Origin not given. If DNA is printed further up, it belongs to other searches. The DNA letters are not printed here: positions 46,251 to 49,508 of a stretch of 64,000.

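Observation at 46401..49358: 985-aa SMC-like ATPase with canonical head motifs but no recognisable hinge domain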

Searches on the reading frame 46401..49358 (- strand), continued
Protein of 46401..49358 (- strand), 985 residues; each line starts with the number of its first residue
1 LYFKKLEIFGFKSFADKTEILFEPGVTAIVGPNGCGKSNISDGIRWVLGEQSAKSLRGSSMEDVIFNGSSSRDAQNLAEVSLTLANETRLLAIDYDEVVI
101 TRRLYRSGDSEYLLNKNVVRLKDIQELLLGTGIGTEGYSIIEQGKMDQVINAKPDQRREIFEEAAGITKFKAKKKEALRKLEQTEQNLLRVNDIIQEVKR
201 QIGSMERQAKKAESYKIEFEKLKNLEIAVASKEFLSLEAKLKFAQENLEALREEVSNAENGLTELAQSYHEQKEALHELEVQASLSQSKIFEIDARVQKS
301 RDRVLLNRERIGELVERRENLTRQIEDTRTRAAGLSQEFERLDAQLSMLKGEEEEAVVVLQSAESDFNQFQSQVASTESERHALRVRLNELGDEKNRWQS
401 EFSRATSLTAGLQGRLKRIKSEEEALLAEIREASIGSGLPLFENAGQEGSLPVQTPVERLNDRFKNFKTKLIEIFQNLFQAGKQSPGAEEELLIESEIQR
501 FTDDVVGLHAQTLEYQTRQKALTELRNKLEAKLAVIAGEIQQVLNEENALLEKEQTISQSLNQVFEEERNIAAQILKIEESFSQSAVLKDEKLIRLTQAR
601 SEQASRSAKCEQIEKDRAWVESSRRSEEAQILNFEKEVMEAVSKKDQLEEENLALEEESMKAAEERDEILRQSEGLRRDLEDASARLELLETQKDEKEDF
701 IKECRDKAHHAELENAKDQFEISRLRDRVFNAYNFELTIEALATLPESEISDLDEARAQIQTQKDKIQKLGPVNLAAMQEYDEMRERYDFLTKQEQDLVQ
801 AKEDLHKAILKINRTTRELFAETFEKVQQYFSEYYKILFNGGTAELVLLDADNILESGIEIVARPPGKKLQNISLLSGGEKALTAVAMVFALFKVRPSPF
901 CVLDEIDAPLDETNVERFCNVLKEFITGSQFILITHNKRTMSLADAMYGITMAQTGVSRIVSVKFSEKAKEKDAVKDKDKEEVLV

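Call 37: search_protein_families(library=pfam, proteins=[L006:6001-8754:+, L008:6001-9273:+, L013:6001-9378:+, L018:2973-6248:+, L011:4722-8027:+, L023:3-3077:+, L031:10-3039:+, P0054, P0063], max_evalue=0.01)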
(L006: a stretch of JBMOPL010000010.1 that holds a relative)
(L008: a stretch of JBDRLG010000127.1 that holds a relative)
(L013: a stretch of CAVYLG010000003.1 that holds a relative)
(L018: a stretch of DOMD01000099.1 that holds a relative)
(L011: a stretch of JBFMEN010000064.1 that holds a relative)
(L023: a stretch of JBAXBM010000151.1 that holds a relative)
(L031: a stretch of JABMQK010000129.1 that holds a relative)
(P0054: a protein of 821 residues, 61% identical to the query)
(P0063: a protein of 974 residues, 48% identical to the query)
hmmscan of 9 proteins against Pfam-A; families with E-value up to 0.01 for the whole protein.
L006:6001-8754:+ (918 aa): 7 families
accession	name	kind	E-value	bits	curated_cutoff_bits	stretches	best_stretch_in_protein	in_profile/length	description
PF02463.25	SMC_N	-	2.8e-67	226.8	40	1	3-905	2-219/220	RecF/RecN/SMC N terminal domain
PF13175.12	AAA_15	-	1e-11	45.5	32.1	1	1-354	1-266/374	AAA ATPase domain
PF13304.12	AAA_21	-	1.2e-10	42.5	27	2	27-114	2-109/304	AAA domain, putative AbiEii toxin, Type IV TA system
PF13476.12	AAA_23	-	3.5e-06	28.2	27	1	6-256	2-187/201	AAA domain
PF13555.12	AAA_29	-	0.00053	20.1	27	1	3-48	1-46/61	P-loop containing region of AAA domain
PF14197.11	Cep57_CLD_2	-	0.003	18.1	27.1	1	357-405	2-50/67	Centrosome localisation domain of PPC89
PF05266.19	DUF724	-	0.0048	17.2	38.4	1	316-406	95-185/188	Protein of unknown function (DUF724)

L008:6001-9273:+ (1091 aa): 5 families
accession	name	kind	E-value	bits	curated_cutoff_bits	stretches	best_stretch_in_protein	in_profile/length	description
PF02463.25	SMC_N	-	7.7e-64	215.6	40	1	2-1058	1-219/220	RecF/RecN/SMC N terminal domain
PF13304.12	AAA_21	-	3e-11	44.4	27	2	26-86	1-67/304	AAA domain, putative AbiEii toxin, Type IV TA system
PF13175.12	AAA_15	-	7.2e-10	39.5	32.1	1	1-402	1-279/374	AAA ATPase domain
PF13476.12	AAA_23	-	2.5e-07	32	27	1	5-351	1-177/201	AAA domain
PF13555.12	AAA_29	-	0.00011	22.3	27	1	3-49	1-47/61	P-loop containing region of AAA domain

L013:6001-9378:+ (1126 aa): 5 families
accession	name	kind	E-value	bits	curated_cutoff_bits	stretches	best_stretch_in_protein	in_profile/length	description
PF02463.25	SMC_N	-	1.2e-72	244.3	40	1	3-1095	2-219/220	RecF/RecN/SMC N terminal domain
PF13304.12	AAA_21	-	2.3e-11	44.8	27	1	26-74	1-54/304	AAA domain, putative AbiEii toxin, Type IV TA system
PF13175.12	AAA_15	-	1.1e-09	38.8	32.1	1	1-387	1-271/374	AAA ATPase domain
PF13476.12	AAA_23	-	4.2e-06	28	27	0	5-220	1-174/201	AAA domain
PF13555.12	AAA_29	-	3.6e-05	23.9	27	1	4-48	2-46/61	P-loop containing region of AAA domain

L018:2973-6248:+ (1092 aa): 4 families
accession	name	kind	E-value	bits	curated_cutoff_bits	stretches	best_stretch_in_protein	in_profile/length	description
PF02463.25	SMC_N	-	3.3e-66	223.3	40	1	3-1055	2-219/220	RecF/RecN/SMC N terminal domain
PF13476.12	AAA_23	-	6.2e-21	76.4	27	1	5-228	1-199/201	AAA domain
PF13304.12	AAA_21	-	2.1e-13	51.5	27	2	26-79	1-44/304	AAA domain, putative AbiEii toxin, Type IV TA system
PF13555.12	AAA_29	-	0.00088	19.4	27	1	5-49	3-47/61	P-loop containing region of AAA domain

L011:4722-8027:+ (1102 aa): 6 families
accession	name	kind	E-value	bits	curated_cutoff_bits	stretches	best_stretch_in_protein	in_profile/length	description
PF02463.25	SMC_N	-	5.7e-74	248.7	40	1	2-1075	1-219/220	RecF/RecN/SMC N terminal domain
PF13476.12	AAA_23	-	4e-15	57.4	27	1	5-330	1-191/201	AAA domain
PF13175.12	AAA_15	-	5e-09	36.7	32.1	1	1-398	1-305/374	AAA ATPase domain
PF13304.12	AAA_21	-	1.5e-08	35.5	27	1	26-76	1-59/304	AAA domain, putative AbiEii toxin, Type IV TA system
PF13555.12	AAA_29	-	1.5e-05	25.1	27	1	3-48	1-46/61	P-loop containing region of AAA domain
PF00005.33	ABC_tran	-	0.0048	17.9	25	1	26-164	13-135/137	ABC transporter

L023:3-3077:+ (1025 aa): 2 families
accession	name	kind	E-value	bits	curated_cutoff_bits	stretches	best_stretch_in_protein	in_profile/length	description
PF02463.25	SMC_N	-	1.7e-40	139.3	40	1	1-991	81-219/220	RecF/RecN/SMC N terminal domain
PF13304.12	AAA_21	-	9e-05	23.1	27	1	846-970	156-299/304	AAA domain, putative AbiEii toxin, Type IV TA system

L031:10-3039:+ (1010 aa): 2 families
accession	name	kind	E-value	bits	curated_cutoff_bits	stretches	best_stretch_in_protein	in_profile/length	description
PF02463.25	SMC_N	-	1.6e-25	90.3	40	1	4-979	76-219/220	RecF/RecN/SMC N terminal domain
PF05335.18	DUF745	-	0.0054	16.9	33.3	1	207-306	61-160/183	Protein of unknown function (DUF745)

P0054 (821 aa): 5 families
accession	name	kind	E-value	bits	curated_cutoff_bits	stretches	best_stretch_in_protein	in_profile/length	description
PF02463.25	SMC_N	-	1.9e-70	237.2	40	1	3-801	2-219/220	RecF/RecN/SMC N terminal domain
PF13175.12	AAA_15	-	1.5e-14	54.9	32.1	1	1-355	1-265/374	AAA ATPase domain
PF13304.12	AAA_21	-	4.5e-10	40.5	27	2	26-88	1-73/304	AAA domain, putative AbiEii toxin, Type IV TA system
PF13476.12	AAA_23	-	1.4e-07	32.8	27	0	5-268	1-176/201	AAA domain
PF13555.12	AAA_29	-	7.4e-05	22.9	27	1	5-49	3-47/61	P-loop containing region of AAA domain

P0063 (974 aa): 6 families
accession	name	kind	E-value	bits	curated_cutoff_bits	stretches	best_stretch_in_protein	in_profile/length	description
PF02463.25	SMC_N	-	1.3e-73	247.5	40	1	3-951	2-219/220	RecF/RecN/SMC N terminal domain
PF13175.12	AAA_15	-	1.6e-12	48.1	32.1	1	1-390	1-274/374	AAA ATPase domain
PF13304.12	AAA_21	-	5.7e-12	46.8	27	2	714-930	115-299/304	AAA domain, putative AbiEii toxin, Type IV TA system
PF13555.12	AAA_29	-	4.6e-05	23.5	27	1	4-48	2-46/61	P-loop containing region of AAA domain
PF13476.12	AAA_23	-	0.00013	23.1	27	0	5-262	1-200/201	AAA domain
PF00005.33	ABC_tran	-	0.0016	19.5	25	0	26-45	13-32/137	ABC transporter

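Call 39: predict_structure(alignment_id=A2)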
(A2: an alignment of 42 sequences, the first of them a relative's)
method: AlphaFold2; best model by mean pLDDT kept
length: 985 residues; sequences in the alignment: 42
mean_pLDDT: 67.8   pTM: 0.30
mean pLDDT of the five models: 67.8, 67.1, 66.6, 65.7, 63.4
residues with pLDDT >= 90: 74; 70-90: 482; 50-70: 163; < 50: 266
segments of 3 or more residues with pLDDT < 50: 1-3, 9-15, 26-152, 436-454, 870-914, 928-944, 946-985
pLDDT, mean of each block of 10 residues (from residue 1): 50 50 49 41 46 40 39 34 33 36 34 35 36 31 42 52 61 80 89 88 81 79 79 76 73 77 83 87 87 87 91 91 91 90 89 86 87 86 87 87 84 83 76 50 35 49 69 70 65 74 61 56 70 80 86 88 88 88 84 86 87 89 90 91 92 91 89 87 85 82 76 74 76 68 58 74 80 74 85 89 84 74 65 57 64 58 54 36 37 36 40 50 50 46 47 46 44 36 36
secondary structure, 60 per line:
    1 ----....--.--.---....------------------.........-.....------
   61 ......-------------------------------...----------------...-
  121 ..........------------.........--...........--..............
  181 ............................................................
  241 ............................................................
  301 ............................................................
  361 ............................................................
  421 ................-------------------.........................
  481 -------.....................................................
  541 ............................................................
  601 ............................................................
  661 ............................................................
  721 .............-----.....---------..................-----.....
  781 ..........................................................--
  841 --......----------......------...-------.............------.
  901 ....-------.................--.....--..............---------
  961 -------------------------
elements in order (helices of 4 or more, strands of 3 or more residues): E5-8 E18-21 H40-48 H50-54 H61-66 E98-100 E117-119 H121-130 H143-151 H154-164 H167-436 H456-480 H488-733 H739-743 H753-770 H776-838 E843-848 E859-864 E871-873 H881-893 E900-904 H912-928 E931-935 H938-951

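Call 52: list_cluster_members(proteins=[P0001, P0003, P0009, P0027, P0051, P0054, P0060])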
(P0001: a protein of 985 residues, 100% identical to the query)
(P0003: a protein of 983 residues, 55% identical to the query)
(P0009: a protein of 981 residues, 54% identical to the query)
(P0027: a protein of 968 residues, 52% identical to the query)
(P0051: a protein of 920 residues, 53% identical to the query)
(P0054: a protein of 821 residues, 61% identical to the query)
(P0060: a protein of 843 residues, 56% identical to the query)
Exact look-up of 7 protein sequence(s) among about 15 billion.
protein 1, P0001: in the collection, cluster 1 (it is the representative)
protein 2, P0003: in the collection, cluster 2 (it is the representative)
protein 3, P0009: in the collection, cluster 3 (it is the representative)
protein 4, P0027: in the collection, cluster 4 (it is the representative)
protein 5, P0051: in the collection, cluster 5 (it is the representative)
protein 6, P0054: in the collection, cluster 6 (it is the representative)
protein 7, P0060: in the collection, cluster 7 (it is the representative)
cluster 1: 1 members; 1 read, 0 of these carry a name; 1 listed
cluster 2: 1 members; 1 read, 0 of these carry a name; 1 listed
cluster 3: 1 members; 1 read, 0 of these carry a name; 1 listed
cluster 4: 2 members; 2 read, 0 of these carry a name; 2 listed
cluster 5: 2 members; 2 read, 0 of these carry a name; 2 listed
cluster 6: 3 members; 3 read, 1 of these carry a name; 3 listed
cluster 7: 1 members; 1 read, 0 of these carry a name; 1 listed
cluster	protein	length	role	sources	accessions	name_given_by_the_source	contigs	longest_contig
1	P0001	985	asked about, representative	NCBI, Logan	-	-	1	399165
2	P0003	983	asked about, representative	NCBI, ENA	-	-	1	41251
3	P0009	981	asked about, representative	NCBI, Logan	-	-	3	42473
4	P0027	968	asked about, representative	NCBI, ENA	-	-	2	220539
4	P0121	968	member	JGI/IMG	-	-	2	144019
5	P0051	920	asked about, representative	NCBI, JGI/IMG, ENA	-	-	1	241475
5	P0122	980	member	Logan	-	-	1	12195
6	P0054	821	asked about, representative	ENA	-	-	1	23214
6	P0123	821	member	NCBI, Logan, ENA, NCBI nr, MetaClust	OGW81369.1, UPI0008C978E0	MAG: hypothetical protein A3C47_06880 [Omnitrophica bacterium RIFCSPHIGHO2_02_FULL_51_18] | status=active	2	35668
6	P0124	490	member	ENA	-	-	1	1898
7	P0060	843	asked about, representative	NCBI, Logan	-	-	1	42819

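Call 69: find_homologous_proteins(query=L013:6001-9378:+, max_evalue=1e-10)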
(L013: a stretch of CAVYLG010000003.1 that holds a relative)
Query L013:6001-9378:+ (1126 aa): 8000 proteins with E <= 1e-10 among 8000 candidates; the best 120 are listed.
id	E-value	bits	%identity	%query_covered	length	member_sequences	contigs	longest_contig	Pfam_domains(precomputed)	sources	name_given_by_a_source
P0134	0.0e+0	2422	100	100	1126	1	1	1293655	PF13175.13,PF13476.13,PF02463.26,PF13304.13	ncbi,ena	-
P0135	0.0e+0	2015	83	100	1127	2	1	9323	PF13175.13,PF13476.13,PF02463.26,PF13304.13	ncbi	-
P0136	0.0e+0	1974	82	100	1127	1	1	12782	PF13175.13,PF02463.26,PF13304.13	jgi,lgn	-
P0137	0.0e+0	1973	82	99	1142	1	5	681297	PF13175.13,PF13476.13,PF02463.26,PF13304.13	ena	-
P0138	0.0e+0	1972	83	98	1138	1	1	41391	PF13175.13,PF13476.13,PF02463.26,PF13304.13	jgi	-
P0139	0.0e+0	1969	83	99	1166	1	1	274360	PF13175.13,PF13476.13,PF02463.26,PF13304.13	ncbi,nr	ncbi:MAG: AAA family ATPase [Candidatus Omnitrophica bacterium]|nr:AAA family ATPase [Candidatus Omn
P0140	0.0e+0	1951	81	100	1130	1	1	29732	PF13175.13,PF13476.13,PF02463.26,PF13304.13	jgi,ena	-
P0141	0.0e+0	1951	81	100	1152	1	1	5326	PF06009.20,PF13175.13,PF13476.13,PF02463.26,PF24161.2,PF13304.13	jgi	jgi:chromosome segregation protein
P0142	0.0e+0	1949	82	100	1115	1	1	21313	PF13476.13,PF02463.26,PF13304.13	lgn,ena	-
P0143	0.0e+0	1946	81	100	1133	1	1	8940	PF13175.13,PF13476.13,PF02463.26,PF13304.13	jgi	-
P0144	0.0e+0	1938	81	99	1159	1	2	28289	PF13175.13,PF13476.13,PF02463.26,PF13304.13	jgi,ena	-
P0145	0.0e+0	1936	81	100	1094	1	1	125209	PF13175.13,PF13476.13,PF13555.13,PF02463.26,PF13304.13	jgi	jgi:chromosome segregation protein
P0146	0.0e+0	1934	81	100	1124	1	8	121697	PF13175.13,PF02463.26,PF13304.13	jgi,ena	-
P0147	0.0e+0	1930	81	100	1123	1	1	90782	PF13175.13,PF13476.13,PF02463.26,PF13304.13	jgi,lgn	-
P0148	0.0e+0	1923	79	100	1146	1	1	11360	PF13175.13,PF13476.13,PF02463.26,PF13304.13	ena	-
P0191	0.0e+0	1437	62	99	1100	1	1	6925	PF13175.13,PF13476.13,PF02463.26,PF13304.13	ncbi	-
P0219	0.0e+0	1141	53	99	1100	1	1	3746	PF13175.13,PF13476.13,PF13555.13,PF02463.26,PF13304.13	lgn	-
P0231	0.0e+0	1130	52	100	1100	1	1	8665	PF13175.13,PF13476.13,PF02463.26,PF13304.13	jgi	jgi:chromosome segregation protein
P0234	0.0e+0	1129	52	99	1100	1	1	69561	PF13175.13,PF13476.13,PF02463.26,PF13304.13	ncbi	-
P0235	0.0e+0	1129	52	100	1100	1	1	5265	PF13175.13,PF02463.26,PF13304.13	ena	-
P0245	0.0e+0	1122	52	99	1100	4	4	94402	PF13175.13,PF02463.26,PF13304.13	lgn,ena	-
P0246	0.0e+0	1122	53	99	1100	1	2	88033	PF13175.13,PF13476.13,PF13555.13,PF02463.26,PF13304.13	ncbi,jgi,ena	-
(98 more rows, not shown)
